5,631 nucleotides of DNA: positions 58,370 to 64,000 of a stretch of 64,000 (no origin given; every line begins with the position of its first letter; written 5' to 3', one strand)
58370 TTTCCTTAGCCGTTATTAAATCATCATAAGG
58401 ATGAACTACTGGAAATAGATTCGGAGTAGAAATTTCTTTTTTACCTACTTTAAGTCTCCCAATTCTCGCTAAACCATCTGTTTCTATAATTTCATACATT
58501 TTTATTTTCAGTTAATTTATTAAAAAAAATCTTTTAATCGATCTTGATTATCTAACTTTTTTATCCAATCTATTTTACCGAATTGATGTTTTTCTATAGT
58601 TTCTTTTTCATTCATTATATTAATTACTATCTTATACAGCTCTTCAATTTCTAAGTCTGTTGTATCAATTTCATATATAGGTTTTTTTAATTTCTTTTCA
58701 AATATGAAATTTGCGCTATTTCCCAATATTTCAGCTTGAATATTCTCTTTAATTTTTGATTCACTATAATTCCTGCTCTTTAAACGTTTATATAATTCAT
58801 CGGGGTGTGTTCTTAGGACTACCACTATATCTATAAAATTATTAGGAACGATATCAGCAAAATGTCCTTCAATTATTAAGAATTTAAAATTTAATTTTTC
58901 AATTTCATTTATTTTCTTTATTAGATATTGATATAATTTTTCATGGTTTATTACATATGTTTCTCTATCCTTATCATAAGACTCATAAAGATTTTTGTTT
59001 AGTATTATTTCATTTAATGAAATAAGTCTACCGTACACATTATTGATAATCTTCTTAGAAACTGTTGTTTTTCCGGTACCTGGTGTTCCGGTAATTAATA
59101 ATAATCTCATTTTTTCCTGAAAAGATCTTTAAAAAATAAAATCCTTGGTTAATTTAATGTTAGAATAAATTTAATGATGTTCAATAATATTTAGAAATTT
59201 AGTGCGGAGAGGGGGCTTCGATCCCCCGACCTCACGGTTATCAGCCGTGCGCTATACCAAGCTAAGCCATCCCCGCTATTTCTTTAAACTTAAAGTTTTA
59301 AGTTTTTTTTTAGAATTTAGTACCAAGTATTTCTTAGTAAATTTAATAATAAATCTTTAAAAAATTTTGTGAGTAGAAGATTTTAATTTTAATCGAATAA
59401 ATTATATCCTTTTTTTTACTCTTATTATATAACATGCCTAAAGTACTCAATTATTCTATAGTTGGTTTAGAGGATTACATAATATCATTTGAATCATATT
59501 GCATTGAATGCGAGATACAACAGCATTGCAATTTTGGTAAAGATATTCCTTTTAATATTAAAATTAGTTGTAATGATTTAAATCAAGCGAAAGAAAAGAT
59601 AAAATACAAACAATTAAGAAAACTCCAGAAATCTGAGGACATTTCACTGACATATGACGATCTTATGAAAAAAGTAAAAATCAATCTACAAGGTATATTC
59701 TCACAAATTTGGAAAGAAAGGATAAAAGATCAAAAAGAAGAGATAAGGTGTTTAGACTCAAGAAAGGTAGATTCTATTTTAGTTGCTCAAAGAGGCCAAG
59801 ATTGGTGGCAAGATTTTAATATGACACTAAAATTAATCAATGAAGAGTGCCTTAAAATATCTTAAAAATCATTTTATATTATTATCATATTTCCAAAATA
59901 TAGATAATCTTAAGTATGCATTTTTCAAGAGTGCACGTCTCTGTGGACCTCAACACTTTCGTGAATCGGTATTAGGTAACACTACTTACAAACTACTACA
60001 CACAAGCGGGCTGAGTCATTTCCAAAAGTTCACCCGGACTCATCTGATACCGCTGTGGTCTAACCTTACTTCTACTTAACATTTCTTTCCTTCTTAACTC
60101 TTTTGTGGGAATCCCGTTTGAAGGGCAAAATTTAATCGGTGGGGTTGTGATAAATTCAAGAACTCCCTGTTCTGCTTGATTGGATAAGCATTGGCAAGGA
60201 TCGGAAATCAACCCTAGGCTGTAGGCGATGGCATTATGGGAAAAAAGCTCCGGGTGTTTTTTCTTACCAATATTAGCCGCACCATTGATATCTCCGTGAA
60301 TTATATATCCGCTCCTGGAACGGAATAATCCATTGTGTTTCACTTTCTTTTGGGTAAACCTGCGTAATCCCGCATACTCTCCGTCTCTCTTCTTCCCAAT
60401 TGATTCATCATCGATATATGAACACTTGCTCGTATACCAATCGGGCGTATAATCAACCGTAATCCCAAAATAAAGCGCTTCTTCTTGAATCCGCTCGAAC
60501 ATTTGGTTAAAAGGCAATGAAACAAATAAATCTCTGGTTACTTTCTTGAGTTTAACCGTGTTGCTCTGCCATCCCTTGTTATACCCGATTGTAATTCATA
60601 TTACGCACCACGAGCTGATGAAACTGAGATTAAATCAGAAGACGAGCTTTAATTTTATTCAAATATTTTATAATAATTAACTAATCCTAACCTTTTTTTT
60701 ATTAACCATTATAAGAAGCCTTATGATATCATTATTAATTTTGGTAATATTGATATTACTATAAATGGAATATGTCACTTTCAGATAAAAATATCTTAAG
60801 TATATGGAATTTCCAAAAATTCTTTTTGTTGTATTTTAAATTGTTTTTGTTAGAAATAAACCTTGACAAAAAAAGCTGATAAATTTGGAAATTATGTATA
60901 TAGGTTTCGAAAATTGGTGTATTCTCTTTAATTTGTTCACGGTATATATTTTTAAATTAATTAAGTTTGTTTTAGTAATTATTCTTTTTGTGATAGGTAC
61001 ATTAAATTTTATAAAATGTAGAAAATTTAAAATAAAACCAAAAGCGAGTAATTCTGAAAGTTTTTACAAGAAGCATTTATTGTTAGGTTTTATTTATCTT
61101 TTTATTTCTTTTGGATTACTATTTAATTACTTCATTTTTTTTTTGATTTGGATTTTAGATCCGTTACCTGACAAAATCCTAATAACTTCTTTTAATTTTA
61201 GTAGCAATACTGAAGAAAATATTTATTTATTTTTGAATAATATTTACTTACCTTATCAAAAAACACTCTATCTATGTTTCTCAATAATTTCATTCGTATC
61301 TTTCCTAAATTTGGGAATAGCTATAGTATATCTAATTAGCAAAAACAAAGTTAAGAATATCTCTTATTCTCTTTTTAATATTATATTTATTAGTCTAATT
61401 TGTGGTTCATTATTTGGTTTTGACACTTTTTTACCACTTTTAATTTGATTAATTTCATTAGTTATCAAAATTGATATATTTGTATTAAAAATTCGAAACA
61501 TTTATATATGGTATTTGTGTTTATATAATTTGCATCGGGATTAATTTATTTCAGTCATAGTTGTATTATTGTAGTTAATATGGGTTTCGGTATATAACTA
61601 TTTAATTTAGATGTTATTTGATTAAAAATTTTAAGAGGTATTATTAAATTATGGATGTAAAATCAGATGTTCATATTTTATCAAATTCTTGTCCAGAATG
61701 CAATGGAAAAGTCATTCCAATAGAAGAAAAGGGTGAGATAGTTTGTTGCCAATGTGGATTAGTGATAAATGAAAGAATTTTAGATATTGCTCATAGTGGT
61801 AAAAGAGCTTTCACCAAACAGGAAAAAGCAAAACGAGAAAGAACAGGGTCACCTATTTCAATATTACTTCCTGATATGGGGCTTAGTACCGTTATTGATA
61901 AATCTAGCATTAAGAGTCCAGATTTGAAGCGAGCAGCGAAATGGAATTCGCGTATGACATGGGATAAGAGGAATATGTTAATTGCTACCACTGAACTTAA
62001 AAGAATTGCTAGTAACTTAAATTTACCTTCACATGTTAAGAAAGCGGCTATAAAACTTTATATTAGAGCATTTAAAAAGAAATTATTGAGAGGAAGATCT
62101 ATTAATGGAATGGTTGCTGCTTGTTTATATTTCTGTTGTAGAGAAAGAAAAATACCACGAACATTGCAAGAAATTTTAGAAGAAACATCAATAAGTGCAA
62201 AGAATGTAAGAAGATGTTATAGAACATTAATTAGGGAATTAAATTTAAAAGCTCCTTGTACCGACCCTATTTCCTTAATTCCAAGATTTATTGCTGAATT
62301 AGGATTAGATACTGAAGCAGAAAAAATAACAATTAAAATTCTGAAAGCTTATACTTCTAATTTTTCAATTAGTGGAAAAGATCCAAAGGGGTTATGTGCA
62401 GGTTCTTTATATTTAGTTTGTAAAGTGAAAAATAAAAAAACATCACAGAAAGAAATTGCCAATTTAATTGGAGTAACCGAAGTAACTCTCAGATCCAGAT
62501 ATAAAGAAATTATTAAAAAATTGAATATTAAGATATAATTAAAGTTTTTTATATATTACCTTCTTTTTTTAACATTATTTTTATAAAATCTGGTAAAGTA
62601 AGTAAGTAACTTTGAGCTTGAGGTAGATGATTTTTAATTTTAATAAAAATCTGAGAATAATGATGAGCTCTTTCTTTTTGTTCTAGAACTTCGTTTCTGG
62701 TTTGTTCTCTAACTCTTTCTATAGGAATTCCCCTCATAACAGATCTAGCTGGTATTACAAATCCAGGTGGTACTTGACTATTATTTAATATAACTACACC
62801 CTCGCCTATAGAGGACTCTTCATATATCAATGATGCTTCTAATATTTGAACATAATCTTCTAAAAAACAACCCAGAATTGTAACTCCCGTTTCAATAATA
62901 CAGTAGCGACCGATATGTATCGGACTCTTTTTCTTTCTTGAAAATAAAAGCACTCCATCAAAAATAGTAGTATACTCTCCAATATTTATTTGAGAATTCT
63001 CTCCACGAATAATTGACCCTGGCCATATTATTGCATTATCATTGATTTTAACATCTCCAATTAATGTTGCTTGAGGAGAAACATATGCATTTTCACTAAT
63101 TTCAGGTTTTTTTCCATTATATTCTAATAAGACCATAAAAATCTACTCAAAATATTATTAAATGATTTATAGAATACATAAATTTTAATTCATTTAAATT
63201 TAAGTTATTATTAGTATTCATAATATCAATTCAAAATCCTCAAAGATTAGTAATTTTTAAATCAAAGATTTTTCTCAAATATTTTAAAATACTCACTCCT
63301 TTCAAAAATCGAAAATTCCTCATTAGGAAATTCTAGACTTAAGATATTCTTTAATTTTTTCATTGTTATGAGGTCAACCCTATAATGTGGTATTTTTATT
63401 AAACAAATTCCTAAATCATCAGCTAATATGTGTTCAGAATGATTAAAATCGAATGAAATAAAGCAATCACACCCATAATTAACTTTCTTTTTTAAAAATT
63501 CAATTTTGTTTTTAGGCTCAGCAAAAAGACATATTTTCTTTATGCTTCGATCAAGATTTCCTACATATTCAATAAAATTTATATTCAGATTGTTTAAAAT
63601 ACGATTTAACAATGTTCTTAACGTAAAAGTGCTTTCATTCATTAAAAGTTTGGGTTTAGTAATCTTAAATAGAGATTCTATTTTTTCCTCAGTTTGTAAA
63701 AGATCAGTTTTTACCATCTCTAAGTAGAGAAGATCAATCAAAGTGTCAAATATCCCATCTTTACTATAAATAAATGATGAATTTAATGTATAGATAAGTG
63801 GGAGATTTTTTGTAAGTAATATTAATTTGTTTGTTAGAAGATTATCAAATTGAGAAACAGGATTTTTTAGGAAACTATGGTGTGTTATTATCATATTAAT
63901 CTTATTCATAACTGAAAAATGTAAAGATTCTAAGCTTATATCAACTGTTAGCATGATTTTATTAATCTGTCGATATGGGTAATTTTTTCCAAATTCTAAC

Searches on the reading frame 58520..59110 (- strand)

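Call 85: search_protein_families(library=pfam, proteins=[window:58520-59110:-], max_evalue=0.001)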
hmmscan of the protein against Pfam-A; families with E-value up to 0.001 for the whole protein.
window:58520-59110:- (196 aa): 5 families
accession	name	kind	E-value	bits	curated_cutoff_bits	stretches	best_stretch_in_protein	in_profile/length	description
PF13238.12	AAA_18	-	3.7e-26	92.5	29.4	1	5-129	2-127/128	AAA domain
PF13207.12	AAA_17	-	2.8e-07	31.3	27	1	7-117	1-126/136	AAA domain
PF13671.12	AAA_33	-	3.8e-05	24.5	27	0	3-69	1-65/143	AAA domain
PF00004.35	AAA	-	6.3e-05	23.9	21.2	1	4-66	1-52/131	ATPase family associated with various cellular activities (AAA)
PF08433.16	KTI12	-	9.8e-05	22.4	22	0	1-47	1-28/271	Chromatin associated protein KTI12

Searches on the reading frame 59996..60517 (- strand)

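Call 85: search_protein_families(library=pfam, proteins=[window:59996-60517:-], max_evalue=0.001)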
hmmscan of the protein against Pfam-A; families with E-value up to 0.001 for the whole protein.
window:59996-60517:- (173 aa): 1 family
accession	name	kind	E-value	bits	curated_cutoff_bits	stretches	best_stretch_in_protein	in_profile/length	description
PF07282.18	Cas12f1-like_TNB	-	3.1e-06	27.7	26.3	1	3-83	1-60/60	Cas12f1-like, TNB domain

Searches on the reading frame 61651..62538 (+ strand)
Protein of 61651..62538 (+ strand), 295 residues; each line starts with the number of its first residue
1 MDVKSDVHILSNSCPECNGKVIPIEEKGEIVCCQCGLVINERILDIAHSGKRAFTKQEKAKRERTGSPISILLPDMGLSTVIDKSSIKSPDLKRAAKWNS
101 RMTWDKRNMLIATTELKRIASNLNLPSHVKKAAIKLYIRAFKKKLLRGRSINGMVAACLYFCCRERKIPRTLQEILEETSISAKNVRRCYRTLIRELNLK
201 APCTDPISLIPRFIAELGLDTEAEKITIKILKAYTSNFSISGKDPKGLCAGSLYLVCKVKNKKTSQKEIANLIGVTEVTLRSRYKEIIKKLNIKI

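Call 85: search_protein_families(library=pfam, proteins=[window:61651-62538:+], max_evalue=0.001)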
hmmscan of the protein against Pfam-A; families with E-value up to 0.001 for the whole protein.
window:61651-62538:+ (295 aa): 5 families
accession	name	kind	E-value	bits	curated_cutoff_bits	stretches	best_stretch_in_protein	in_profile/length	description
PF00382.24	TFIIB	-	6.6e-40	135.5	23.6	2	111-195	7-91/92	Transcription factor TFIIB repeat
PF00134.28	Cyclin_N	-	1.8e-07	31.3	23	0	97-198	21-123/127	Cyclin, N-terminal domain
PF08271.17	Zn_Ribbon_TF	-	6.7e-06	26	29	1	14-45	3-35/43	TFIIB zinc-binding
PF04545.22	Sigma70_r4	-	4.5e-05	23.3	24.1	0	261-291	18-48/50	Sigma-70, region 4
PF01857.25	RB_B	-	0.00034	21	26.9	0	109-191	10-94/144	Retinoblastoma-associated protein B domain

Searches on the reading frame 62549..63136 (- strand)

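Call 85: search_protein_families(library=pfam, proteins=[window:62549-63136:-], max_evalue=0.001)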
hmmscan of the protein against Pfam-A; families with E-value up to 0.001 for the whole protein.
window:62549-63136:- (195 aa): 3 families
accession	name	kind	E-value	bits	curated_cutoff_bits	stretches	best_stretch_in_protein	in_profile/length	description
PF00132.30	Hexapep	-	2.3e-15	55.9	27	1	11-45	2-36/36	Bacterial transferase hexapeptide (six repeats)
PF25084.1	LbH_EIF2B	-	4e-09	36.9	54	1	71-131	37-96/105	EIF2B subunit epsilon LbH domain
PF21711.3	DCTN5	-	2.6e-07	30.9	40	1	12-139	15-151/182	Dynactin subunit 5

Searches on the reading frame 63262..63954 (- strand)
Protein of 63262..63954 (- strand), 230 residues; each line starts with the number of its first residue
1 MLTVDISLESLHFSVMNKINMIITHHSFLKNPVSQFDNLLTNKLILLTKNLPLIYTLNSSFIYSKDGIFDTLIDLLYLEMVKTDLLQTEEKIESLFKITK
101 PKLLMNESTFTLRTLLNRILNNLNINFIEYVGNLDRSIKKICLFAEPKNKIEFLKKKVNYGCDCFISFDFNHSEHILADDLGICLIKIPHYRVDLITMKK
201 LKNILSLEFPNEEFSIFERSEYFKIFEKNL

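Call 85: search_protein_families(library=pfam, proteins=[window:63262-63954:-], max_evalue=0.001)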
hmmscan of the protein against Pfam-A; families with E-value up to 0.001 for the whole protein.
window:63262-63954:- (230 aa): 1 family
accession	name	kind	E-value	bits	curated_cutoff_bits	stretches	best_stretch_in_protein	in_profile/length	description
PF01784.24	DUF34_NIF3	-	1.3e-20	74.5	23.4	1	1-214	40-245/256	Duf34/NIF3 (NGG1p interacting factor 3)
